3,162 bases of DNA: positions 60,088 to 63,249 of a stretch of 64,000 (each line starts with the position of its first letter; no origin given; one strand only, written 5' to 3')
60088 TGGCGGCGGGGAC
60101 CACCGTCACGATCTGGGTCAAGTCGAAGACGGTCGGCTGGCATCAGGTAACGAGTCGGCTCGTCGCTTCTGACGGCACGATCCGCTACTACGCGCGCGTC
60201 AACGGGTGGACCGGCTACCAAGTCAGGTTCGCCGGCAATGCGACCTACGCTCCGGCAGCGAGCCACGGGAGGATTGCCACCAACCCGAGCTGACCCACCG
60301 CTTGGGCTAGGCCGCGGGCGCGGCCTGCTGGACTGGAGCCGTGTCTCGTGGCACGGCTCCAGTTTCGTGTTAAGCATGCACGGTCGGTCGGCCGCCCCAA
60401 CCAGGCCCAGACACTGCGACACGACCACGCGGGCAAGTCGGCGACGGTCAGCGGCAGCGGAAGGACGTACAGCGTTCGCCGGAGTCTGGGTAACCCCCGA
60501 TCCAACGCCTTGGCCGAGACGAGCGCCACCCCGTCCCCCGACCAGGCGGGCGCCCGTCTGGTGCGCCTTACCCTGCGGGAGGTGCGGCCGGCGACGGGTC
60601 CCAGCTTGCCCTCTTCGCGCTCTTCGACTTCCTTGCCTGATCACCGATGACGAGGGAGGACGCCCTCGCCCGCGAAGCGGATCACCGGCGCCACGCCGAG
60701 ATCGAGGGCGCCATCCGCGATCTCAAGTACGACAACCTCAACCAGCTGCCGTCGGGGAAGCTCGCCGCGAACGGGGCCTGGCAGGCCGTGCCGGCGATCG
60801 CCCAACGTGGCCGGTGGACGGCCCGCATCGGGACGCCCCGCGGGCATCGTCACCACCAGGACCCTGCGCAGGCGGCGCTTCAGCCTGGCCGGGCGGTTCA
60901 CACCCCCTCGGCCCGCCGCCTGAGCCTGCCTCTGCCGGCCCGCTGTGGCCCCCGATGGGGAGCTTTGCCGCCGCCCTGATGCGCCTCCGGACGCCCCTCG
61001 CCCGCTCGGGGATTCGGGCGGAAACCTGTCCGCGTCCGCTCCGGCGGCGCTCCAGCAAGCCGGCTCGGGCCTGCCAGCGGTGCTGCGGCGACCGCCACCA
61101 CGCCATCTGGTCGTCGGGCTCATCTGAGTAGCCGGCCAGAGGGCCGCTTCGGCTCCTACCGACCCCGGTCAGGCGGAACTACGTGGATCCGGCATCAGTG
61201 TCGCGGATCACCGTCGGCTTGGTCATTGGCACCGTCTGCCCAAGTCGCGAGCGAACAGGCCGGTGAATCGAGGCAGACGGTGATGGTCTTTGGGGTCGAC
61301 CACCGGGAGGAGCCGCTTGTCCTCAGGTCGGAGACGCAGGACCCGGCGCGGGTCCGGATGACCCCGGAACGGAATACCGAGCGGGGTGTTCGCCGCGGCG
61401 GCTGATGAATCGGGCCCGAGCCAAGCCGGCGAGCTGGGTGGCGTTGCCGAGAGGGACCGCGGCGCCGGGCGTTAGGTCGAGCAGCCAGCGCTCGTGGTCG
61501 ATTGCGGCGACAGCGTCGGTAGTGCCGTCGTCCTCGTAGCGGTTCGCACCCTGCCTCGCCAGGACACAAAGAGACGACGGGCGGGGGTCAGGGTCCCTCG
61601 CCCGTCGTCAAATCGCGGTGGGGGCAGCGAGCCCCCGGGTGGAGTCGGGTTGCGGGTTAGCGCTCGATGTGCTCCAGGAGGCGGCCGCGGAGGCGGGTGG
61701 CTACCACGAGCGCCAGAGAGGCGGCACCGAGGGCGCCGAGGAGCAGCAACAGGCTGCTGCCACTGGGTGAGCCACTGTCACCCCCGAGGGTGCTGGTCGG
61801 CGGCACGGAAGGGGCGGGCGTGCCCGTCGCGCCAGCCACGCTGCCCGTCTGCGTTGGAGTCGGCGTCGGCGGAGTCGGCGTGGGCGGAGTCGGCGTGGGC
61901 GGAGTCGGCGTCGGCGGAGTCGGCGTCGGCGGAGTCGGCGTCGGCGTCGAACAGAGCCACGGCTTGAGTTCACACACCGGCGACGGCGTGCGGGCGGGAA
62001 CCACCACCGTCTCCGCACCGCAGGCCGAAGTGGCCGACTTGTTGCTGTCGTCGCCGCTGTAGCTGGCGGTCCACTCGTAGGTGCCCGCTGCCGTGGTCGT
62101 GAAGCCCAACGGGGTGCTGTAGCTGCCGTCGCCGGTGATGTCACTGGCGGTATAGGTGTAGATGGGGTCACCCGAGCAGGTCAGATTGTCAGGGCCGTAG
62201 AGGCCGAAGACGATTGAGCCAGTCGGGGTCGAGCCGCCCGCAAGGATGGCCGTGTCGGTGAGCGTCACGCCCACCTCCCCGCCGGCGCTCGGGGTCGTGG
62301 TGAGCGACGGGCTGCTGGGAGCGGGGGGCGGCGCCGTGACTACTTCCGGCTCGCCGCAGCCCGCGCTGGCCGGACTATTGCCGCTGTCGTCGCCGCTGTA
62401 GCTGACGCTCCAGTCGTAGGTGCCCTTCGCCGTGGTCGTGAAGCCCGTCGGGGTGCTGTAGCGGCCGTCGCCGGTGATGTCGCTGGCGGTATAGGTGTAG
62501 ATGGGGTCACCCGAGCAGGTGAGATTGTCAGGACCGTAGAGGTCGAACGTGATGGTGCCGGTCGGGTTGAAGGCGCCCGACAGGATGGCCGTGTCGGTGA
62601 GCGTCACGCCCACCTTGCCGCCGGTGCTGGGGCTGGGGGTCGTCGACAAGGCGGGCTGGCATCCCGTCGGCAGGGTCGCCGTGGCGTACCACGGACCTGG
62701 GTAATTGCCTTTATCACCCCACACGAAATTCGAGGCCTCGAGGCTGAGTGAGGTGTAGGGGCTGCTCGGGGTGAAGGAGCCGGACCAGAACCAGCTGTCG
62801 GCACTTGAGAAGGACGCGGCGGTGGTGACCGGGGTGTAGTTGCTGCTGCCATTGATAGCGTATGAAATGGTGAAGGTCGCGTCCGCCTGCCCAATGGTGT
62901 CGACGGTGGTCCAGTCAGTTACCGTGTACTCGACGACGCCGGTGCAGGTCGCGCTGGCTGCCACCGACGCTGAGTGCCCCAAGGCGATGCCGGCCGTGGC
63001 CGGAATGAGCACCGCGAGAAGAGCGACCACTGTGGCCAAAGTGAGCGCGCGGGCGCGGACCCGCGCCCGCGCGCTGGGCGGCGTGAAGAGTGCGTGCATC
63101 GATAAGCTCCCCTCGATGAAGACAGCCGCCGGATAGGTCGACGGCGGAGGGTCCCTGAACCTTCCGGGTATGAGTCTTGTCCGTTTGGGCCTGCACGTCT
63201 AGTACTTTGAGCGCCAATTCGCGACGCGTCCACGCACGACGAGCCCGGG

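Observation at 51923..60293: ECF-linked island of three large secreted Ig-domain proteins that share a C-terminal module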

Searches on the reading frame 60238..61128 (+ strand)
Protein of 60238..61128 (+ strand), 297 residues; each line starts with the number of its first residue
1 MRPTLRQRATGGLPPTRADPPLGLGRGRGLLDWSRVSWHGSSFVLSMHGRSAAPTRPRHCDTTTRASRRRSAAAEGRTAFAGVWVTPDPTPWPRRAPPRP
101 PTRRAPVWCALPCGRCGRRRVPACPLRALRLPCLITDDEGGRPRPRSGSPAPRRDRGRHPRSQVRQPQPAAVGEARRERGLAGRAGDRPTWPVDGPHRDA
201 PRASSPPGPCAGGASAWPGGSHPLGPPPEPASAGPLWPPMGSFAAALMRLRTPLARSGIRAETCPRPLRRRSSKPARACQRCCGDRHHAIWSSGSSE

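Call 67: search_protein_families(library=pfam, max_evalue=0.01, proteins=[window:60238-61128:+])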
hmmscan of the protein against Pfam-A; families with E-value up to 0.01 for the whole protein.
window:60238-61128:+ (297 aa): 0 families

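Call 69: search_protein_families(library=ncbifam, max_evalue=1, proteins=[window:60238-61128:+])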
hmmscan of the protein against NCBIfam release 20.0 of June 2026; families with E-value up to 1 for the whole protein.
window:60238-61128:+ (297 aa): 0 families

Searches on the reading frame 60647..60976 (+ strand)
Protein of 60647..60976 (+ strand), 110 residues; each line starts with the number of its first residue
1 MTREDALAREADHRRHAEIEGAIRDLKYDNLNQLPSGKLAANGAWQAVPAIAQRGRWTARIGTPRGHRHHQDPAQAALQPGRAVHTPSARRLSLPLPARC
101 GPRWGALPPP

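Call 67: search_protein_families(library=pfam, max_evalue=0.01, proteins=[window:60647-60976:+])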
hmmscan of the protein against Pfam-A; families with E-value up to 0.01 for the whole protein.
window:60647-60976:+ (110 aa): 0 families

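Call 69: search_protein_families(library=ncbifam, max_evalue=1, proteins=[window:60647-60976:+])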
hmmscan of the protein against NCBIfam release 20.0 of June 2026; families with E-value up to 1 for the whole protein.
window:60647-60976:+ (110 aa): 1 family
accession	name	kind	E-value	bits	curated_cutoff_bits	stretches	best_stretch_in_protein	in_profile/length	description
NF033539.1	transpos_IS1380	equivalog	3.2e-07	29.3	180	1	10-52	325-368/419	IS1380 family transposase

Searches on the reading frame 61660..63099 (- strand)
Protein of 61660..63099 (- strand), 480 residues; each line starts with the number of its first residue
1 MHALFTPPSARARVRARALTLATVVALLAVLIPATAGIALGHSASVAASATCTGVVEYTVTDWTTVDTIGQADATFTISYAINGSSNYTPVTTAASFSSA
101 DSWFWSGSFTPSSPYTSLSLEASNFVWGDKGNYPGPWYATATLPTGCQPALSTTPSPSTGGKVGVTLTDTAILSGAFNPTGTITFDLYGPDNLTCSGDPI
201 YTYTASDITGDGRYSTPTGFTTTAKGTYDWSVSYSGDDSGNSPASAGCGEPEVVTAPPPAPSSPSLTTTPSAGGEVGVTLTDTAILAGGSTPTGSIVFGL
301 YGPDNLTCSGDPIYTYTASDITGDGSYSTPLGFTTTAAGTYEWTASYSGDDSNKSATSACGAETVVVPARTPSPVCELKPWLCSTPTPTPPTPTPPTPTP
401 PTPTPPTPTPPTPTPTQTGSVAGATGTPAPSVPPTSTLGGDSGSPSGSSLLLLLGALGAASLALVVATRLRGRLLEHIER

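Call 7: search_protein_families(library=pfam, max_evalue=0.1, proteins=[window:61660-63099:-])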
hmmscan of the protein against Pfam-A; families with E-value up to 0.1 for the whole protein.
window:61660-63099:- (480 aa): 1 family
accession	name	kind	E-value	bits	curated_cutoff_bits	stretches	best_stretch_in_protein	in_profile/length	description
PF16640.11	Big_3_5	-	1.4e-05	26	35.5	2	268-360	6-82/88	Bacterial Ig-like domain (group 3)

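Call 11: search_protein_families(library=ncbifam, max_evalue=0.1, proteins=[window:61660-63099:-])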
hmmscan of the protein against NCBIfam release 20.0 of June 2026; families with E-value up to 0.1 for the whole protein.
window:61660-63099:- (480 aa): 0 families
